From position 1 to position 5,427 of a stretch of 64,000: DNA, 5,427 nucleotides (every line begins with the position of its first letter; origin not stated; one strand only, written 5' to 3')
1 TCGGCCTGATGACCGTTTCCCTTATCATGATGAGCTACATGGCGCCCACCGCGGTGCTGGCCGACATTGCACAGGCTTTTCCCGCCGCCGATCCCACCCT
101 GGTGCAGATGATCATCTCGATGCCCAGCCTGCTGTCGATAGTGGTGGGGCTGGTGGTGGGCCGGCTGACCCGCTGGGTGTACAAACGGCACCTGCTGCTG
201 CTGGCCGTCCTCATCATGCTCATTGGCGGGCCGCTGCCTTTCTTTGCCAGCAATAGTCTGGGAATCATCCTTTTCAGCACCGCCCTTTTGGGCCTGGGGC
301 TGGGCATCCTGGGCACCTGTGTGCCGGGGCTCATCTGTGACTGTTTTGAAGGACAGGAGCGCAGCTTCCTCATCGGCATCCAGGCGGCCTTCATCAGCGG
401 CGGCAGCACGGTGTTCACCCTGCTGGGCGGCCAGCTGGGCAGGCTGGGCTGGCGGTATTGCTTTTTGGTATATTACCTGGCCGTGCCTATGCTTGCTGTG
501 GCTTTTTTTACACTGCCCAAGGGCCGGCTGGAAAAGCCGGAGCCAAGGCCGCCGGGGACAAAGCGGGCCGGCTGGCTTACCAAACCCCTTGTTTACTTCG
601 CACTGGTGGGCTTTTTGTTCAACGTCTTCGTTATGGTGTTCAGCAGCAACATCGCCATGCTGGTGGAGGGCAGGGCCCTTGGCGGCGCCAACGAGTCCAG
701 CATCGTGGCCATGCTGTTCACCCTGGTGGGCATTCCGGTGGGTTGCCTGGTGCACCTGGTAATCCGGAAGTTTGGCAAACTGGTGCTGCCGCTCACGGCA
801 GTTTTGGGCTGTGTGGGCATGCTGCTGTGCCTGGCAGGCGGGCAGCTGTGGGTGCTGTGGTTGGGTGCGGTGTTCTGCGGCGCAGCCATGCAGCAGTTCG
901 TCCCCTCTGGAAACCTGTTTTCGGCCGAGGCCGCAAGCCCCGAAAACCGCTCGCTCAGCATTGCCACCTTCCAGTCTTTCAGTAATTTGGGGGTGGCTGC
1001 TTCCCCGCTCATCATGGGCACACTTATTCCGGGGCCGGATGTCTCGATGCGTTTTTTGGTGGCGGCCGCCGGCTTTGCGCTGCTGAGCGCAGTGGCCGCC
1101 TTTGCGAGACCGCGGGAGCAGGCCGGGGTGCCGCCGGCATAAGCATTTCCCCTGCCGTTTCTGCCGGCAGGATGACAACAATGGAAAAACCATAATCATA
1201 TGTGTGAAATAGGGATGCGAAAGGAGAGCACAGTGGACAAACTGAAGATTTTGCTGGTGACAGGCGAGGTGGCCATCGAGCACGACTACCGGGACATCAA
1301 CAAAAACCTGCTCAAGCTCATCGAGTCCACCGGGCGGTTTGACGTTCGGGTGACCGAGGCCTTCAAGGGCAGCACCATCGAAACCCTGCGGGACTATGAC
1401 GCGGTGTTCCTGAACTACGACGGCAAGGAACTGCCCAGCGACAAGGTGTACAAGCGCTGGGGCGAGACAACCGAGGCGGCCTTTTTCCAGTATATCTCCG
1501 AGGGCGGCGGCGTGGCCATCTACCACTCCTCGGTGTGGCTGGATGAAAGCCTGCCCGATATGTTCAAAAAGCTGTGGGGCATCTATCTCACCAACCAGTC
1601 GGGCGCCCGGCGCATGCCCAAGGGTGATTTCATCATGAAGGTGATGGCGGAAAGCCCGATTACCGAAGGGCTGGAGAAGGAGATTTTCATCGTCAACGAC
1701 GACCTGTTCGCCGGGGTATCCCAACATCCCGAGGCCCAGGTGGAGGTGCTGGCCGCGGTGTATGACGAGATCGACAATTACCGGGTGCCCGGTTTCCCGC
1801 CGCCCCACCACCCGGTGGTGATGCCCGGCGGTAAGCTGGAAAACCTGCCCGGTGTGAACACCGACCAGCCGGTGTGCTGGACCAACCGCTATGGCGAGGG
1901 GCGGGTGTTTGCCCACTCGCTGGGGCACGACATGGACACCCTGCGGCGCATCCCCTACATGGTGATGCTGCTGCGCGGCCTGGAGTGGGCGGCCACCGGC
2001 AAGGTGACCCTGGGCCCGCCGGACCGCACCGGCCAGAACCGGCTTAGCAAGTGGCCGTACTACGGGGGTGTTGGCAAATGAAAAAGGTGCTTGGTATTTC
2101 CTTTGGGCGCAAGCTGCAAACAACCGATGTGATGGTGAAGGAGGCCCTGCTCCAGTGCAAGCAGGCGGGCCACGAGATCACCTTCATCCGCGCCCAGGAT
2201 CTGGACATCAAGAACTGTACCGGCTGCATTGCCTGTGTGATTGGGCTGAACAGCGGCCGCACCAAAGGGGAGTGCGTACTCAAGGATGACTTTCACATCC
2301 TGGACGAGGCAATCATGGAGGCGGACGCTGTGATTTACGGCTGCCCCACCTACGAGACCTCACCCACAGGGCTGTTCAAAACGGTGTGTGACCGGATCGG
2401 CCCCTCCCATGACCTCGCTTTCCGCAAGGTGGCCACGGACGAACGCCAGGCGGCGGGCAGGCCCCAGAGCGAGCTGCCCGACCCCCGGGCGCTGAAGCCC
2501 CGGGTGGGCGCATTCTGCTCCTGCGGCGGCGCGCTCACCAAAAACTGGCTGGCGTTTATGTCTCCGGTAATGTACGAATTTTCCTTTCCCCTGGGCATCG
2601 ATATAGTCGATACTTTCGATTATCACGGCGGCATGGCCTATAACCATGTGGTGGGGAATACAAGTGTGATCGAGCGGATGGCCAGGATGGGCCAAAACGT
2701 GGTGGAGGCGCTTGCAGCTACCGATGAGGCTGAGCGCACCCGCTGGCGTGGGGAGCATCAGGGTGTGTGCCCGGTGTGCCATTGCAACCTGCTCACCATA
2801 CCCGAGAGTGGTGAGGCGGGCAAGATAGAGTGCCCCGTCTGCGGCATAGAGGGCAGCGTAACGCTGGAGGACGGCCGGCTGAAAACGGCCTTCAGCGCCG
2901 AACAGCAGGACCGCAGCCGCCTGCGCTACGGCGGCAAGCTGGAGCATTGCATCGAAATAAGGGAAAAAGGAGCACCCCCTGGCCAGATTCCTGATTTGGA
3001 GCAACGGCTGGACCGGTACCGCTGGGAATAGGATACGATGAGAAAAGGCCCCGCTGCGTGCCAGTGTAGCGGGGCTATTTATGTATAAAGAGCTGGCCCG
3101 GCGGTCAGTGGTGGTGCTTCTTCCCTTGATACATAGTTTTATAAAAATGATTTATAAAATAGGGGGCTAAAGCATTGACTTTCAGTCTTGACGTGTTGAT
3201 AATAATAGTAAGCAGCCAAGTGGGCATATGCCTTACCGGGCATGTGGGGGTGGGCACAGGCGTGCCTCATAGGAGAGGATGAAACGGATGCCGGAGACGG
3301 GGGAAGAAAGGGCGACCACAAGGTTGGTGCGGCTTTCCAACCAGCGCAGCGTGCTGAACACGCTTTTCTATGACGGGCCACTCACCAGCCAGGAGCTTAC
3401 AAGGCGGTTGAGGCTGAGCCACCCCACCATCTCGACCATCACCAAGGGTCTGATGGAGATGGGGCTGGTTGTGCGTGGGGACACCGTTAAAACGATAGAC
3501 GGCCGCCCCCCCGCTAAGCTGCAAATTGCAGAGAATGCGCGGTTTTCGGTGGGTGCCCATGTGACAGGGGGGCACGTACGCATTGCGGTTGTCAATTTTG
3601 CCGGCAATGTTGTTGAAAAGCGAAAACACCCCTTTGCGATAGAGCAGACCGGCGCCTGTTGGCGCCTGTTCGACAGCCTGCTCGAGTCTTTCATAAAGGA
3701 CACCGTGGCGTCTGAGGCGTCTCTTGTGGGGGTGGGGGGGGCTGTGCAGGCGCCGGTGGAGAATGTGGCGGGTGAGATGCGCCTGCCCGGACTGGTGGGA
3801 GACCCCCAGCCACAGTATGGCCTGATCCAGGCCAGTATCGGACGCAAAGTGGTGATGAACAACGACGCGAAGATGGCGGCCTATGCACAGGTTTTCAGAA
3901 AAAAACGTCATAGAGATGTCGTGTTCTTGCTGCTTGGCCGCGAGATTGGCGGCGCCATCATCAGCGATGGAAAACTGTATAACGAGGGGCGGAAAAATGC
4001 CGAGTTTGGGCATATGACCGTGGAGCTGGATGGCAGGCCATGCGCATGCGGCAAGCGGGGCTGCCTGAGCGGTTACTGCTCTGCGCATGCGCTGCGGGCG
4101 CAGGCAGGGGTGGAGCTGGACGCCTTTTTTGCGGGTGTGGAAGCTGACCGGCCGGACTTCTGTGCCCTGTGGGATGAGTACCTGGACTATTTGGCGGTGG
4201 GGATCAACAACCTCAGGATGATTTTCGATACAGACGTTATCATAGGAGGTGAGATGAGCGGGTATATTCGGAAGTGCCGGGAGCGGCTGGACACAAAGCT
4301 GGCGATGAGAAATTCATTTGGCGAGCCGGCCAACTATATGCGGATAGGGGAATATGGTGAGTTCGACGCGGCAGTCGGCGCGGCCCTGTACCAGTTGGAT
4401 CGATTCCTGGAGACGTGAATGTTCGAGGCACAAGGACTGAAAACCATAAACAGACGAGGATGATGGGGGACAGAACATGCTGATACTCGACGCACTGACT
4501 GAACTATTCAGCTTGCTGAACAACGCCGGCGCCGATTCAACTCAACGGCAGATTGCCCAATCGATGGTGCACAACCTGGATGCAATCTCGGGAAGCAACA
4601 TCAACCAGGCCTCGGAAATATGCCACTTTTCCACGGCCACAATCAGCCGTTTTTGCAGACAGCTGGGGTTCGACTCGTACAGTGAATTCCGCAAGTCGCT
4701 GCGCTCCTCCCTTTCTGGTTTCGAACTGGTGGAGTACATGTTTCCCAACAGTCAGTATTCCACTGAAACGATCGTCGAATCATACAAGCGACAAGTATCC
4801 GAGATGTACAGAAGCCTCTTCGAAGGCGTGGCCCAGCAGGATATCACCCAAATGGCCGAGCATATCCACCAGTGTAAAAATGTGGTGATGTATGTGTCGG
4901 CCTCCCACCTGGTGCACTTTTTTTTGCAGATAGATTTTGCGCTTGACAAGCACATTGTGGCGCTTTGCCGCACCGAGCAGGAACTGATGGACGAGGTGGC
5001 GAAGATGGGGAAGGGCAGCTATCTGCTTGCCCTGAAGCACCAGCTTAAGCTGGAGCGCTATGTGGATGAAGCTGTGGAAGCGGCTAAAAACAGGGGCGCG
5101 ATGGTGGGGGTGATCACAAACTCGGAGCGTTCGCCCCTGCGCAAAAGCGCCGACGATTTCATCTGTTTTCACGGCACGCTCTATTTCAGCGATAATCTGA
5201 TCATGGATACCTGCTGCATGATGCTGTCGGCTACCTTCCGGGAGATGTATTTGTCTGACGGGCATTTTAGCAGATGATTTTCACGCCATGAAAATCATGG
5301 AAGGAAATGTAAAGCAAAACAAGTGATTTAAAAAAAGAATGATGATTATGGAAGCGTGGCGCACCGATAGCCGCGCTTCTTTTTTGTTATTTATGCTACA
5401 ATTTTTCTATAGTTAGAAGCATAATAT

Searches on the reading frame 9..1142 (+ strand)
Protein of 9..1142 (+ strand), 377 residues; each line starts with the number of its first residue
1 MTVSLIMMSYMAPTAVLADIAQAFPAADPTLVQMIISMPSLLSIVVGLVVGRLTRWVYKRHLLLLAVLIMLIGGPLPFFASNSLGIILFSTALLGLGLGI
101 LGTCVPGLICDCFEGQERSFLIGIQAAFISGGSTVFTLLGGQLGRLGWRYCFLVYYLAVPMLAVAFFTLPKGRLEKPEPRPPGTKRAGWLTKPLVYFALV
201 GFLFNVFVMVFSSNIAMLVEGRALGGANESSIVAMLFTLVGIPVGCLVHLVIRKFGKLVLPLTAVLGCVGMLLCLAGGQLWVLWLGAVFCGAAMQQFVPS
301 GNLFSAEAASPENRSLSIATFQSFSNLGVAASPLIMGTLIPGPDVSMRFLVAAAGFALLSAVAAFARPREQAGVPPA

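Call 59: search_protein_families(library=pfam, proteins=[window:9-1142:+], max_evalue=0.00001)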
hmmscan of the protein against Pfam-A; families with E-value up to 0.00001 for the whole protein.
window:9-1142:+ (377 aa): 1 family
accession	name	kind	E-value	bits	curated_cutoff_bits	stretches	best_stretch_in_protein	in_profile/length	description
PF07690.21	MFS_1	-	5.2e-32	111.6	33.4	2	5-276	7-286/347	Major Facilitator Superfamily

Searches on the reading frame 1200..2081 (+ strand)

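Call 59: search_protein_families(library=pfam, proteins=[window:1200-2081:+], max_evalue=0.00001)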
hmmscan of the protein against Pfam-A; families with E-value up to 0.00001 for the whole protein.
window:1200-2081:+ (293 aa): 1 family
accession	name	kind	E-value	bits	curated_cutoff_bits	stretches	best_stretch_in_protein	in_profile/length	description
PF06283.17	ThuA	-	3.4e-25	90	33.4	1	16-264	1-209/209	Trehalose utilisation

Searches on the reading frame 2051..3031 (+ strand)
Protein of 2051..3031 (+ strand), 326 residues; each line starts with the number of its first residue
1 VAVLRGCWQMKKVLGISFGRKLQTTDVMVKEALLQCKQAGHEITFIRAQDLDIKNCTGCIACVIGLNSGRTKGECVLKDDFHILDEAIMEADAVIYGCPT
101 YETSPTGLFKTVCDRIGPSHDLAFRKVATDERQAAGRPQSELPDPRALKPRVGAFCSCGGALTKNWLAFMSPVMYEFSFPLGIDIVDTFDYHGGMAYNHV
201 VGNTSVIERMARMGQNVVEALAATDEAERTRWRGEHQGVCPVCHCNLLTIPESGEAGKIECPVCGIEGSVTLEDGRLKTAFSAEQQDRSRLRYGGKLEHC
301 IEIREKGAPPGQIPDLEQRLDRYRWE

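Call 59: search_protein_families(library=pfam, proteins=[window:2051-3031:+], max_evalue=0.00001)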
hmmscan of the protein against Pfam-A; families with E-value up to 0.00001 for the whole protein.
window:2051-3031:+ (326 aa): 1 family
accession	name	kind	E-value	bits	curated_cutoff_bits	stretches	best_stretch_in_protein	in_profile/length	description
PF03358.20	FMN_red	-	3.1e-12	46.7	24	1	22-125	13-107/152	NADPH-dependent FMN reductase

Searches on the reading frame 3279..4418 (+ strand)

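Call 59: search_protein_families(library=pfam, proteins=[window:3279-4418:+], max_evalue=0.00001)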
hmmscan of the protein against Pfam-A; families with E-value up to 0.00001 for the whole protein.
window:3279-4418:+ (379 aa): 3 families
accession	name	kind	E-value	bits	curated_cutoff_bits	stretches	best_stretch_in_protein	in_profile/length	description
PF00480.26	ROK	-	1.2e-30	107.5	22.9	1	96-370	7-289/294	ROK family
PF12802.13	MarR_2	-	4e-07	30.5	27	1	25-68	10-54/61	MarR family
PF01047.28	MarR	-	2.4e-06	27.8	24.6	1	21-66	4-49/59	MarR family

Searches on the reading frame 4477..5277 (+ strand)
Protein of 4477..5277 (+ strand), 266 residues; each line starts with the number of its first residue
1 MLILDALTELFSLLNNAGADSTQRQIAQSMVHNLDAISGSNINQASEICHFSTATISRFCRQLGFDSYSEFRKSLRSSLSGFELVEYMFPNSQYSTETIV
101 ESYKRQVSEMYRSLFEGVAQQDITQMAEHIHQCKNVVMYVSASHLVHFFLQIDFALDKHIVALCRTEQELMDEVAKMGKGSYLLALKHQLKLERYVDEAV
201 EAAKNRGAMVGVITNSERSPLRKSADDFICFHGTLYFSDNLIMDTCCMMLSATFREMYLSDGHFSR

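Call 59: search_protein_families(library=pfam, proteins=[window:4477-5277:+], max_evalue=0.00001)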
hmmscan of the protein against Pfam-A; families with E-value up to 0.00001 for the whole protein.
window:4477-5277:+ (266 aa): 1 family
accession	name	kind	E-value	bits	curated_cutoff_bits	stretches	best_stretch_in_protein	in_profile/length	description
PF01418.23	HTH_6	-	1.6e-09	38.1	28.3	1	22-80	17-75/77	Helix-turn-helix domain, rpiR family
